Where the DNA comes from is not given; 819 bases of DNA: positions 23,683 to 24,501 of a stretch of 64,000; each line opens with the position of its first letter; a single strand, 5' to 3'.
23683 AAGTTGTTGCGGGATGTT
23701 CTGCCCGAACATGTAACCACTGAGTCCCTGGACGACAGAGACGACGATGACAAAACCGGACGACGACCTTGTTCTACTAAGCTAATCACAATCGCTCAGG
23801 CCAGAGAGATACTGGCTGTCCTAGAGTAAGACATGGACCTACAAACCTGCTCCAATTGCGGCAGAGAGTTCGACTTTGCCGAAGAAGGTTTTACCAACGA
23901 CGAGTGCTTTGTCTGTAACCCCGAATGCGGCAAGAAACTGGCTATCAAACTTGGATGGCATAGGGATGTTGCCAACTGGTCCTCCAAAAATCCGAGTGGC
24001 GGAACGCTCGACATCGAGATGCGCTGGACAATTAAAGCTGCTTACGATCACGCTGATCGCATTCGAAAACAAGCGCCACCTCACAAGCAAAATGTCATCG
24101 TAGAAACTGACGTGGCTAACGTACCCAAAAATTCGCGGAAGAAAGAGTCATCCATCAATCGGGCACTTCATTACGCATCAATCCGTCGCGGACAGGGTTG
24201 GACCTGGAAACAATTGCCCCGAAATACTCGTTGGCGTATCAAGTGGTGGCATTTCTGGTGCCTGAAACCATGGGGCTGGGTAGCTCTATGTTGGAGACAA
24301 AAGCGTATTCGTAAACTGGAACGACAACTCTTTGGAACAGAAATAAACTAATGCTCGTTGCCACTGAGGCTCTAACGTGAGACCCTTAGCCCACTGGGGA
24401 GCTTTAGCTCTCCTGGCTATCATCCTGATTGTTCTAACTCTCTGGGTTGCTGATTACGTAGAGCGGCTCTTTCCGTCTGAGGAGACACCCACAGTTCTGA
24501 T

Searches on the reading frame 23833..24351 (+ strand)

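Call 38: search_protein_families(library=pfam, proteins=[window:23833-24351:+], max_evalue=0.01)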
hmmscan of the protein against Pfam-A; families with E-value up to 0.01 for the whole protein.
window:23833-24351:+ (172 aa): 1 family
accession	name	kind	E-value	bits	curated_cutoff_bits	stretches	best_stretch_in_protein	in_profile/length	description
PF24460.1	DUF7575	-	0.0066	16.2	28.5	0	3-14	3-14/28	Domain of unknown function (DUF7575)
